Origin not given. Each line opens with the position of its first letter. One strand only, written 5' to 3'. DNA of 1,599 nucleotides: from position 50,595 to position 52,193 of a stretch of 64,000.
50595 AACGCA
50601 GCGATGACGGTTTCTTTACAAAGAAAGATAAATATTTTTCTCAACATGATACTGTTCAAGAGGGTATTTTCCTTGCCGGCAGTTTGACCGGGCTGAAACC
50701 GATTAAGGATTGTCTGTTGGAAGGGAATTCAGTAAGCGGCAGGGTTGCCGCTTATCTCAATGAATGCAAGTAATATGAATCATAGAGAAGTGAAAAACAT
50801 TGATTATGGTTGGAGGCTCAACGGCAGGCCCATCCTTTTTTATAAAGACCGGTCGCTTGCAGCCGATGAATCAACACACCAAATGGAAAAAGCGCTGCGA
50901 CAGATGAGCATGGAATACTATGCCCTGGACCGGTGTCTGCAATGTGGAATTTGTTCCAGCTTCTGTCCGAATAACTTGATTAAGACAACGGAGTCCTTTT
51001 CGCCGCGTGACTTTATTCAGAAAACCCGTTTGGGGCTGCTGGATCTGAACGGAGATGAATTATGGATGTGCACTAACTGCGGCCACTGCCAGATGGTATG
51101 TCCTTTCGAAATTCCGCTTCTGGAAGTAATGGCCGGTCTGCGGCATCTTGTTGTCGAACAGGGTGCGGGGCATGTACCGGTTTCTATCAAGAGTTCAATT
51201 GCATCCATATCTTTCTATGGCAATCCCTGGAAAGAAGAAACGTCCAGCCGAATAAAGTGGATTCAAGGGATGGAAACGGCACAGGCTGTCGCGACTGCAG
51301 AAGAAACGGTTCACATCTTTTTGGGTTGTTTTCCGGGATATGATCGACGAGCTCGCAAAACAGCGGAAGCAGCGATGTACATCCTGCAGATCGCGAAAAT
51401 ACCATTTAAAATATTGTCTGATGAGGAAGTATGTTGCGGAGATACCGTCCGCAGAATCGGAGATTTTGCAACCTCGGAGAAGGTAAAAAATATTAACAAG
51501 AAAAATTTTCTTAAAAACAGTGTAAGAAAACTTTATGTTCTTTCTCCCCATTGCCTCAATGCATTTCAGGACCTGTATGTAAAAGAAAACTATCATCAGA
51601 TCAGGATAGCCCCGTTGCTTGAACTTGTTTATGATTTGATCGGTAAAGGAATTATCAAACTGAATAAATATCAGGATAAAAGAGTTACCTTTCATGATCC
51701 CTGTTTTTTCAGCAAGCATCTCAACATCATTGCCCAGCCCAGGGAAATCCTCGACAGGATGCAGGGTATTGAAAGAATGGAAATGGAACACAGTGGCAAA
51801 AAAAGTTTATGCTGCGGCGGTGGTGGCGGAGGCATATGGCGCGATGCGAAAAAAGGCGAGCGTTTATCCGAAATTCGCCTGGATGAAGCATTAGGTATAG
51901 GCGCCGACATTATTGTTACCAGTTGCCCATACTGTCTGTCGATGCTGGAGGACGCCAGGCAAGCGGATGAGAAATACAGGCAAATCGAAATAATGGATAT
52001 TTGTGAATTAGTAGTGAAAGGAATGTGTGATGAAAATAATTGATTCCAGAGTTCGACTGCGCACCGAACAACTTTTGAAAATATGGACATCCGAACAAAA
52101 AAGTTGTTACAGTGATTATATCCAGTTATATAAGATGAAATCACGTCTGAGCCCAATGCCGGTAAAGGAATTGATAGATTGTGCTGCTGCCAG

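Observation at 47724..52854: Heterodisulfide-reductase-like redox module (hdrC-hdrB-hdrA-hdrD-like + amidohydrolase) embedded inside a pseudaminic acid operon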

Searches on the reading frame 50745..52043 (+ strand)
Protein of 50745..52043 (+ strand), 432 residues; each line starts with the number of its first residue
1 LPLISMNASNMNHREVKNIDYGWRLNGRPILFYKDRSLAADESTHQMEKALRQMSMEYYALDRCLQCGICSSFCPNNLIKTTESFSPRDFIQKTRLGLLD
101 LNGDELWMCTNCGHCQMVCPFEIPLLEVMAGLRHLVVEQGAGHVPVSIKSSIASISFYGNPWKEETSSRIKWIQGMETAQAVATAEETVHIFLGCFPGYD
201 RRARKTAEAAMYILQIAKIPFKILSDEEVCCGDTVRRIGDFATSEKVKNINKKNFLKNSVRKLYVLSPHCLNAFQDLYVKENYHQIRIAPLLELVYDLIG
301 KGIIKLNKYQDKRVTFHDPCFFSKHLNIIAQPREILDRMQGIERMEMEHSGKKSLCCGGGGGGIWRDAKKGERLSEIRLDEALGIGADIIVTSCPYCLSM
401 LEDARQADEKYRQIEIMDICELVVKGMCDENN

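Call 3: search_protein_families(library=pfam, proteins=[window:50745-52043:+], max_evalue=0.01)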
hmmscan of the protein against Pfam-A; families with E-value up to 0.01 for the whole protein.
window:50745-52043:+ (432 aa): 13 families
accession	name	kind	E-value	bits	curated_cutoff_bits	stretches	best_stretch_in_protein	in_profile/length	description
PF02754.22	CCG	-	4.1e-25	88.1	20.6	2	314-401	1-84/85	Cysteine-rich domain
PF13183.11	Fer4_8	-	2.3e-10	41.3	27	1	61-123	2-68/68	4Fe-4S dicluster domain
PF12838.12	Fer4_7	-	4.4e-10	40.3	27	1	63-123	1-52/52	4Fe-4S dicluster domain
PF13484.11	Fer4_16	-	2.9e-08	34.8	30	1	63-121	1-65/66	4Fe-4S double cluster binding domain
PF00037.32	Fer4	-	1e-07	31.9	21.1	1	62-79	6-23/24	4Fe-4S binding domain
PF13237.11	Fer4_10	-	1.5e-07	31.7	25.5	1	59-120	4-53/53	4Fe-4S dicluster domain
PF13534.11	Fer4_17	-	3.5e-07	31.1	22.2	2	63-123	1-60/61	4Fe-4S dicluster domain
PF25160.1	LdpA_Fe-S-bd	-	5.6e-06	26.5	27.6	1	60-82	24-46/49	LdpA Fe-S cluster-binding domain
PF13187.11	Fer4_9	-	6.2e-06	26.6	27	1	63-120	1-48/52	4Fe-4S dicluster domain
PF12797.12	Fer4_2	-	1.1e-05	25.5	24.5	2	108-121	9-22/22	4Fe-4S binding domain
PF12837.12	Fer4_6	-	0.00034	20.9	25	0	62-79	7-24/24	4Fe-4S binding domain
PF14697.11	Fer4_21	-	0.001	19.6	35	0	59-79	36-57/59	4Fe-4S dicluster domain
PF13746.11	Fer4_18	-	0.0065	17.1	27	0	108-124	60-76/114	4Fe-4S dicluster domain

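Call 4: search_protein_families(library=ncbifam, proteins=[window:50745-52043:+], max_evalue=0.01)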
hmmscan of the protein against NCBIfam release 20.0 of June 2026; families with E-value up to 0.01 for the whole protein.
window:50745-52043:+ (432 aa): 60 families (the best 25 are shown)
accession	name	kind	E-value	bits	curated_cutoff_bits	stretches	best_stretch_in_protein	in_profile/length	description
NF004898.0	PRK06259.1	equivalog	2.9e-44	151.5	385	1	44-426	116-487/488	fumarate reductase (CoM/CoB) subunit TfrB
NF045670.1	quin_L_LdhH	equivalog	2.6e-27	95.4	800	1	178-423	458-705/706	L-lactate dehydrogenase (quinone) large subunit LdhH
NF008369.0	PRK11168.1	equivalog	4.5e-20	71.9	278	2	172-402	153-381/401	anaerobic glycerol-3-phosphate dehydrogenase subunit C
NF045724.1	ferredox_TmcB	equivalog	2.4e-17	62.6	735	1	61-408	40-411/430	electron transfer complex ferredoxin TmcB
NF045711.1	sulf_resp_HmcF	equivalog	1e-15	57.5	750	1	298-405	319-429/457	sulfate respiration complex iron-sulfur protein HmcF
NF045796.1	DsrK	equivalog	1.7e-15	56.6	400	1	281-362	292-373/453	sulfate reduction electron transfer complex DsrMKJOP subunit DsrK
TIGR03290.1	CoB_CoM_SS_C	equivalog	5.4e-15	55.6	160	1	62-142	2-81/144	CoB--CoM heterodisulfide reductase subunit C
NF045663.1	diclust_near_Sec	equivalog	8.7e-14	50.6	530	1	109-402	355-619/759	pyridine nucleotide-disulfide oxidoreductase/dicluster-binding protein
TIGR03379.1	glycerol3P_GlpC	equivalog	1.4e-11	43.8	279.9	2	171-404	148-380/397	anaerobic glycerol-3-phosphate dehydrogenase subunit GlpC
NF041890.1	hdrC_Methbact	equivalog_domain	1.7e-11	44.1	270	1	57-144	24-109/192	ferredoxin:CoB-CoM heterodisulfide reductase subunit HdrC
NF041779.1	hetero_SS_HdrC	equivalog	3.1e-11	43.1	350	1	56-142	25-109/198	ferredoxin:CoB-CoM heterodisulfide reductase subunit HdrC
NF038018.1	qmoC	equivalog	5.1e-10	39.4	300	1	60-141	16-96/360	quinone-interacting membrane-bound oxidoreductase complex subunit QmoC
TIGR00273.1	TIGR00273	equivalog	8.5e-09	34.8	444.8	1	55-153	286-387/432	LutB/LldF family L-lactate oxidation iron-sulfur protein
NF009226.0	PRK12576.1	equivalog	1.7e-08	34.1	344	1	51-125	143-226/317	succinate dehydrogenase/fumarate reductase iron-sulfur subunit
TIGR00384.1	dhsB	subfamily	4.5e-08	32.8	88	1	50-124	128-213/222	succinate dehydrogenase and fumarate reductase iron-sulfur protein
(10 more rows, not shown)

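Call 20: search_solved_structures(query=window:50745-52043:+, max_evalue=0.01)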
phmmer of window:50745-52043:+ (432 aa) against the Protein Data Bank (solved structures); distinct sequences matched with E-value up to 0.01: 48.
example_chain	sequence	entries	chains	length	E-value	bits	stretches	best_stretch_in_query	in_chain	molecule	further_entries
9ojn_A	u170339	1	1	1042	1.1e-45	159.3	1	102-426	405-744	Iron-sulfur-binding reductase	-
5odc_C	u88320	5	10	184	5.7e-12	48.3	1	60-160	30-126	Heterodisulfide reductase, subunit C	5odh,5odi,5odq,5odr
9sfi_E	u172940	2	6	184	4.3e-11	45.4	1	57-168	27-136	H(2)/formate:CoB-CoM heterodisulfide,ferredoxin reductase subunit C2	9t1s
8rvv_C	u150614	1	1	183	2.1e-10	43.1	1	60-140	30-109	H(2):CoB-CoM heterodisulfide,ferredoxin reductase subunit C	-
8rvu_c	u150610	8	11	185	2.2e-10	43.1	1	60-140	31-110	H(2):CoB-CoM heterodisulfide,ferredoxin reductase subunit C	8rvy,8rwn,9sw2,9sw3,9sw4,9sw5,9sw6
7bkb_C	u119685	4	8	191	2.7e-08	36.2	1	60-139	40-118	CoB--CoM heterodisulfide reductase subunit C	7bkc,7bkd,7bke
5t5i_F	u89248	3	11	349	1.6e-07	33.6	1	61-123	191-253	Tungsten formylmethanofuran dehydrogenase subunit fwdF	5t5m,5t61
5odc_B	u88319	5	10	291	4.6e-07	32.1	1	275-402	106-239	Heterodisulfide reductase, subunit B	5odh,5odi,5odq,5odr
8rvv_B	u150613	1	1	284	1e-06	31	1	285-412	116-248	H(2):CoB-CoM heterodisulfide,ferredoxin reductase subunit B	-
9sfi_C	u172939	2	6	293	1e-06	31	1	284-402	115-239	H(2)/formate:CoB-CoM heterodisulfide,ferredoxin reductase subunit B2 | Heterodisulfide reductase subunit B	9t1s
8rvu_b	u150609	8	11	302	1.3e-06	30.7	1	285-412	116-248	H(2):CoB-CoM heterodisulfide,ferredoxin reductase subunit B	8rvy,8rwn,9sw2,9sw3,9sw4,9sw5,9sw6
9sw6_H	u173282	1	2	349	2.5e-06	29.7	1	62-124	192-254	Tungsten formylmethanofuran dehydrogenase, subunit F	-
8rja_F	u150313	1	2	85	4e-05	25.7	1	53-121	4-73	NAD(P)H-quinone oxidoreductase subunit I, chloroplastic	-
7bkb_K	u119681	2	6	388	7e-05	24.9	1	40-136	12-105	Formylmethanofuran dehydrogenase, subunit F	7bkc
1kf6_B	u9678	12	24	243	0.00025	23.1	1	37-123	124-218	FUMARATE REDUCTASE IRON-SULFUR PROTEIN | Fumarate reductase iron-sulfur subunit | Fumarate reductase (Anaerobic), Fe-S subunit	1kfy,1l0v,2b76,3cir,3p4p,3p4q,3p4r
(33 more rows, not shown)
